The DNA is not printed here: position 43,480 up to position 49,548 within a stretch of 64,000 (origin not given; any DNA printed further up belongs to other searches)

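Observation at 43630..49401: A 1923-aa giant protein carries what looks like a papain-like catalytic core split by a ~690-residue helical insertion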

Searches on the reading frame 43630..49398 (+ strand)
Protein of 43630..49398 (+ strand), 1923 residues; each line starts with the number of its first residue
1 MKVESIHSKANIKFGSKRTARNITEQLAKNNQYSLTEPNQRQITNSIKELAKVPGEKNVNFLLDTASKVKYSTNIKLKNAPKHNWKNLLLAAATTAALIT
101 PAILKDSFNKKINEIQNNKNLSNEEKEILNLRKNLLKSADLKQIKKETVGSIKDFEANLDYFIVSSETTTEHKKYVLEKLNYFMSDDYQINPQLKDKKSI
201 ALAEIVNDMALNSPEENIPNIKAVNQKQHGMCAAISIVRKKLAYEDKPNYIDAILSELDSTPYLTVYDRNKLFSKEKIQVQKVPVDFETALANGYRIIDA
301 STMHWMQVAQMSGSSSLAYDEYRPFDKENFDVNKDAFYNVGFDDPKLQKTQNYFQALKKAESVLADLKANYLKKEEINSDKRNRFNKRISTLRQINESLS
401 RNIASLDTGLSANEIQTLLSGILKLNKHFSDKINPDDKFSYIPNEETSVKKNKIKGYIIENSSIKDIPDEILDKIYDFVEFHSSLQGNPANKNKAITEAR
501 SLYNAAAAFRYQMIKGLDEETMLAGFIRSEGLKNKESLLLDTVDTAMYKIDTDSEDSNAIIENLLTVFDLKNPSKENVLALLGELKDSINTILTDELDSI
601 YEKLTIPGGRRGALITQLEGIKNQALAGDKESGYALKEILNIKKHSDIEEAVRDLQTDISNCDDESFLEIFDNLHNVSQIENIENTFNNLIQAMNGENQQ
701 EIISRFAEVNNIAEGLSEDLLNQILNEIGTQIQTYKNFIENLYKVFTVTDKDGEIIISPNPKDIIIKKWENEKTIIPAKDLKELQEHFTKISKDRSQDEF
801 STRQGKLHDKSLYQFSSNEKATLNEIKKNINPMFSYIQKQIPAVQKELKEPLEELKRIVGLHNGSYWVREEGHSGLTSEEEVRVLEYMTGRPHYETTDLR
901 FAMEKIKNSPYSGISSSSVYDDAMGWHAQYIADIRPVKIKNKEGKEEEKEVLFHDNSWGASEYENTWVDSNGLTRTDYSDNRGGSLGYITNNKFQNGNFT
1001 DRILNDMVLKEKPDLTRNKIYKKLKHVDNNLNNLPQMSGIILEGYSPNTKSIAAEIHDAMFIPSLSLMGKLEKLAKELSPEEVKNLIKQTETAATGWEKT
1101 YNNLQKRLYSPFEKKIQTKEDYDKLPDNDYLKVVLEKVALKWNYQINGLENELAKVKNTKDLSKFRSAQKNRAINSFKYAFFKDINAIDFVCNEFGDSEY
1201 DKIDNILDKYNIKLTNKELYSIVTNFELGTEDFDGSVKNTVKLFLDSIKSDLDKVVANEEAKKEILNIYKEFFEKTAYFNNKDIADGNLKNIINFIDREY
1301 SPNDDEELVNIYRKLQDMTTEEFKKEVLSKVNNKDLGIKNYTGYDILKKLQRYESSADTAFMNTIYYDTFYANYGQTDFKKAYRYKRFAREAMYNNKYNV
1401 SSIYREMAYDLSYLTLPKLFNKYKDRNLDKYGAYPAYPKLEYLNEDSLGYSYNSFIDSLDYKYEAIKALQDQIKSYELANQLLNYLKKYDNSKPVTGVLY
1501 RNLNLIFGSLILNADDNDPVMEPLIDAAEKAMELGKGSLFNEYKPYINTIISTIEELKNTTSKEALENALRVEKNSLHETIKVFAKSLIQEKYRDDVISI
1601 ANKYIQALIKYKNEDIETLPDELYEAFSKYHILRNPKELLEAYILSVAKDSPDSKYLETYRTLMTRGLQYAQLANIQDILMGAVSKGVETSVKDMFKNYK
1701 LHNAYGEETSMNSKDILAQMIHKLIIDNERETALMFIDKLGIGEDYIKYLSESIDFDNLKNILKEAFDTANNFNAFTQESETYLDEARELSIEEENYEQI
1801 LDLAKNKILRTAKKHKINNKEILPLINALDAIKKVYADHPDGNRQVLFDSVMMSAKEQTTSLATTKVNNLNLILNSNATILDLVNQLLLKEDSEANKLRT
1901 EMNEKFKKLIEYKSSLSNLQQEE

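Call 4: search_protein_families(library=pfam, proteins=[window:43630-49398:+], max_evalue=10)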
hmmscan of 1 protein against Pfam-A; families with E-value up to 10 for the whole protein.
window:43630-49398:+ (1923 aa): 2 families
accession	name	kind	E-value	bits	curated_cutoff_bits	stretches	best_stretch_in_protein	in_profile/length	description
PF11647.13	MLD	-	2.8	8.6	35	1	1448-1496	19-67/81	Membrane Localization Domain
PF04718.20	ATP-synt_G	-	6.6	8.1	25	0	326-364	14-52/98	Mitochondrial ATP synthase g subunit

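Call 5: search_protein_families(library=ncbifam, proteins=[window:43630-49398:+], max_evalue=10)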
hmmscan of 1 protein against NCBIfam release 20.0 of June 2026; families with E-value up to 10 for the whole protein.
window:43630-49398:+ (1923 aa): 1 family
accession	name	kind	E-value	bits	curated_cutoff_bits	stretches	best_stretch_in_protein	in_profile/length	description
TIGR03883.1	DUF2342_F420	subfamily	0.12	11.5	171.35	1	650-731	186-265/346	uncharacterized protein, coenzyme F420 biosynthesis associated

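Call 6: search_solved_structures(query=window:43630-49398:+, max_evalue=10, show_alignments=3)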
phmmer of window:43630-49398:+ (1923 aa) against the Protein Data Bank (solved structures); distinct sequences matched with E-value up to 10: 1.
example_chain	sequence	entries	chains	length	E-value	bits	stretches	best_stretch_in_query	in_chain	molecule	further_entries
6j5t_H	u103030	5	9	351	0.23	11.7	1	1323-1408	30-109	Protein kinase superfamily protein | RKS1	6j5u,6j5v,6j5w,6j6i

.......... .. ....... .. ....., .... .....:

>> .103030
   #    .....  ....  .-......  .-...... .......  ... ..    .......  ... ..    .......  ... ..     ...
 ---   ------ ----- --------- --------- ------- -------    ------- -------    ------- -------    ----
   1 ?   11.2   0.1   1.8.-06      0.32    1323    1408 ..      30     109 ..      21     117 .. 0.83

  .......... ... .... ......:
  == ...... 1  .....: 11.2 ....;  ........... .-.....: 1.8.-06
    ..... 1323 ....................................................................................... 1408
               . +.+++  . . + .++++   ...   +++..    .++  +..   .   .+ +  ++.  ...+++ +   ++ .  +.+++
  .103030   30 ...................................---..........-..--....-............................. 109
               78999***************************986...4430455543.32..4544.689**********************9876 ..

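Call 9: find_homologous_proteins(query=window:43630-49398:+)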
Query window:43630-49398:+ (1923 aa): 234 proteins with E <= 0.001 among 8000 candidates; the best 120 are listed.
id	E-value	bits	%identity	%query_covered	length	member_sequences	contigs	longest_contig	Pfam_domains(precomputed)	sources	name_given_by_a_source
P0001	0.0e+0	4185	100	100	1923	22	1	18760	-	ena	-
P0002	0.0e+0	3065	72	100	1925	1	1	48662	-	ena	-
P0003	0.0e+0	2910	69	100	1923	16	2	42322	-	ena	-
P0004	0.0e+0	2837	67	100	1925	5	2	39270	-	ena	-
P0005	0.0e+0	2208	53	100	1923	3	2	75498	-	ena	-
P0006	0.0e+0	2113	52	100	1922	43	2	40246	-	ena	-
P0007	0.0e+0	1832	47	100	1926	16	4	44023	-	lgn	-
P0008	0.0e+0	1829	47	100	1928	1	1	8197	-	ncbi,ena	-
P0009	0.0e+0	1828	47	100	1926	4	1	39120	-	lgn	-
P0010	0.0e+0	1815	47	100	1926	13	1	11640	-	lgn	-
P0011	0.0e+0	1808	47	100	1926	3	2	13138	-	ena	-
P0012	0.0e+0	1802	46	100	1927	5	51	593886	-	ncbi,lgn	-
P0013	0.0e+0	1799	47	100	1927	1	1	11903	-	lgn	-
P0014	0.0e+0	1796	46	100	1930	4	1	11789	-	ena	-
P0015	0.0e+0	1790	47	100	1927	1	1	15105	-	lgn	-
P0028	0.0e+0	1725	45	100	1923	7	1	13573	-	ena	-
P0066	0.0e+0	1415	40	100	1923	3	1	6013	-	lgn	-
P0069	0.0e+0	1403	40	100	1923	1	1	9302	-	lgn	-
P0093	2.1e-298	1011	34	84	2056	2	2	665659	-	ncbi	-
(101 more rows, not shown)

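Call 13: search_solved_structures(query=A1, max_evalue=10, show_alignments=5)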
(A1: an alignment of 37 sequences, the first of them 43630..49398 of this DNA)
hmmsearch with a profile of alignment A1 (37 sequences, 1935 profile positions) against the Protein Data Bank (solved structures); distinct sequences matched with E-value up to 10: 4.
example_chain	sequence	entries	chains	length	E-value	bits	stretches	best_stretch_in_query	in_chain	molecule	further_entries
6xxv_C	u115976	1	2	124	0.21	12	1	1568-1662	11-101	S2_1.2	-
2qk2_A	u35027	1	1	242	0.56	10.6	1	580-659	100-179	LP04448p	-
8i8b_D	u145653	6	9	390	1.5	9.2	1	594-664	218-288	AcOrf-109 peptide | Protein AC109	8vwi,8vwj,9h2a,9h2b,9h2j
9jmo_A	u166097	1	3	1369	2.2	8.6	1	1498-1688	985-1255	Spike glycoprotein,Fibritin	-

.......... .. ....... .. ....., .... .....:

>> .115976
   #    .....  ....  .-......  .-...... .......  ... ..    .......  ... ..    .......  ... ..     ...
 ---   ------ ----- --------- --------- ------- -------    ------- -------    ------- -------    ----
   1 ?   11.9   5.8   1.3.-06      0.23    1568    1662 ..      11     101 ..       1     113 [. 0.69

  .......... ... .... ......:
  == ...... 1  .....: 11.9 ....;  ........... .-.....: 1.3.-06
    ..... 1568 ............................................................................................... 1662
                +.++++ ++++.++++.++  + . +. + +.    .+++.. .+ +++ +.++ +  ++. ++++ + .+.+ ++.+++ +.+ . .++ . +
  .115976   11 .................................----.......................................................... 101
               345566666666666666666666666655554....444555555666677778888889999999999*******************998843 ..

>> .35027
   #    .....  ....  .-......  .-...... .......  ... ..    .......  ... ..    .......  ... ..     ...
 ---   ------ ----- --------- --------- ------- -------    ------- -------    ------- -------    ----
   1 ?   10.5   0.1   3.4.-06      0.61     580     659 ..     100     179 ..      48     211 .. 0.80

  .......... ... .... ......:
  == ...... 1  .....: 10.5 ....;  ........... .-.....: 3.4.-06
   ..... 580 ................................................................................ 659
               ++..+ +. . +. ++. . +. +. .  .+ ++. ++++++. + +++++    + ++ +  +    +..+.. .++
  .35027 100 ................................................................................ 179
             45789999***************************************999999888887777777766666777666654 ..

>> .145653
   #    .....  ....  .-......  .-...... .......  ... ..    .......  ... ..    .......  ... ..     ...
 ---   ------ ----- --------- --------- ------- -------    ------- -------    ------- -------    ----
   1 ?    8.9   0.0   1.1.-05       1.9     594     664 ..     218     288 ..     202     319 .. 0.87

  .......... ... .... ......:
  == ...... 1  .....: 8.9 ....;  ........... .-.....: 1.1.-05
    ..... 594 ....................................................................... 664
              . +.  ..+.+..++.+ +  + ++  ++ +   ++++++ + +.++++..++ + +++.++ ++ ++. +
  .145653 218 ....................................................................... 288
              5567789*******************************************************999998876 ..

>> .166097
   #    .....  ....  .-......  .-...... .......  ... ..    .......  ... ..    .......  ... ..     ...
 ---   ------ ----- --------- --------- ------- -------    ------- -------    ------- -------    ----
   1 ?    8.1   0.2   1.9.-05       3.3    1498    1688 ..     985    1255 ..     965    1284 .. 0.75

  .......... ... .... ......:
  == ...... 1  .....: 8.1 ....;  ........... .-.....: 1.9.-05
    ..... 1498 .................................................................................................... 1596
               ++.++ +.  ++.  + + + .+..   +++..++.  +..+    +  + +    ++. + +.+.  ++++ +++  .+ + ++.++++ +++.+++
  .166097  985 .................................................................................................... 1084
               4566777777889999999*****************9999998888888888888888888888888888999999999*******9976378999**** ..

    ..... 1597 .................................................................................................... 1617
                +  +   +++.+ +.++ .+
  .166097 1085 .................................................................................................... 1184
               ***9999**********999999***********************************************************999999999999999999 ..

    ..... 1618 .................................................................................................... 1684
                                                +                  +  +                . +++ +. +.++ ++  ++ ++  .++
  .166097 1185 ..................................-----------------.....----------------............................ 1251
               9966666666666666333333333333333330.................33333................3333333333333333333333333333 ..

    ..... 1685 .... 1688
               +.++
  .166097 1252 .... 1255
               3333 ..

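Call 19: find_encoding_contigs(protein=P0093, flank=8000, max_places=2)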
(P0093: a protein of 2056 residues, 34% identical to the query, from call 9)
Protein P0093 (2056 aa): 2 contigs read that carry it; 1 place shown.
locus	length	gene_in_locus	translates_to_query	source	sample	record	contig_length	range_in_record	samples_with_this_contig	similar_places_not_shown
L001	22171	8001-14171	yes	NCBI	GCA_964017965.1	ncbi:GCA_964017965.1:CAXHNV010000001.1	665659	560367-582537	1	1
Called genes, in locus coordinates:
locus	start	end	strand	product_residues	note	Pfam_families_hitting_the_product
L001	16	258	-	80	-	PF10771:DUF2582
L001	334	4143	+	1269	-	PF00580:UvrD-helicase, PF13245:AAA_19, PF13361:UvrD_C, PF13538:UvrD_C_2 (faint)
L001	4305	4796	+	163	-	PF05198:IF3_N, PF00707:IF3_C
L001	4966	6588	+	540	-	PF01266:DAO (faint), PF03486:HI0933_like (faint), PF05834:Lycopene_cycl (faint), PF07992:Pyr_redox_2, PF13738:Pyr_redox_3 (weak), PF00070:Pyr_redox, PF02852:Pyr_redox_dim, PF00581:Rhodanese, +2 more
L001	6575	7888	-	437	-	PF03553:Na_H_antiporter, PF03606:DcuC (weak), PF03553:Na_H_antiporter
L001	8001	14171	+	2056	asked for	-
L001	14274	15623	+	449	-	-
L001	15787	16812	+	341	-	PF00226:DnaJ, PF01556:DnaJ_C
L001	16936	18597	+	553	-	PF13371:TPR_9 (faint), PF24575:TPR_Slam (faint), PF23914:TPR_CcmH_CycH (faint), PF13432:TPR_16 (weak), PF00515:TPR_1 (weak), PF07719:TPR_2 (weak), PF13424:TPR_12 (weak), PF21033:RMD1-3, +9 more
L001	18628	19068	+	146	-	PF00692:dUTPase, PF22769:DCD (weak)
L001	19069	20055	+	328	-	PF01075:Glyco_transf_9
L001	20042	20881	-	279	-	-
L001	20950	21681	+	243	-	PF04402:SIMPL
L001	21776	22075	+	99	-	-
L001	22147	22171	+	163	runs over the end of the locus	PF06434:Aconitase_2_N, PF00694:Aconitase_C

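Call 20: find_encoding_contigs(protein=P0012, flank=8000, max_places=2)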
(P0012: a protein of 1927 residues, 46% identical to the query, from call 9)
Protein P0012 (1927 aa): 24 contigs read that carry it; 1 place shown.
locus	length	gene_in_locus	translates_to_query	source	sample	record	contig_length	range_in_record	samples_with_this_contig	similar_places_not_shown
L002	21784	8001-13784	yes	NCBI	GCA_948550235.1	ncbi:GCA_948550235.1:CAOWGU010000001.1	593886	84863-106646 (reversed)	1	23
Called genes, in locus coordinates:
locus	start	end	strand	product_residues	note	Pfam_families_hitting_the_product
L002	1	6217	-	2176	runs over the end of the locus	PF02465:FliD_N, PF21403:OTU1_UBXL (faint), PF07195:FliD_C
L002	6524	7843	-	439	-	-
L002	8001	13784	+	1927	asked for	-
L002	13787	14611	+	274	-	PF01978:TrmB, PF11495:TrmB_EBD_N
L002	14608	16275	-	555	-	PF01973:MptE-like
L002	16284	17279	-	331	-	PF08668:HDOD, PF13487:HD_5, PF01966:HD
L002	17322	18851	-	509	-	PF13520:AA_permease_2, PF00324:AA_permease, PF13906:AA_permease_C (weak)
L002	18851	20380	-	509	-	PF00324:AA_permease, PF13520:AA_permease_2, PF13906:AA_permease_C (weak)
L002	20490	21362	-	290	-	PF02091:tRNA-synt_2e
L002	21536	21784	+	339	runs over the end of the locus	PF13499:EF-hand_7 (faint), PF13833:EF-hand_8 (faint), PF00036:EF-hand_1 (faint), PF13202:EF-hand_5 (faint), PF13405:EF-hand_6 (faint)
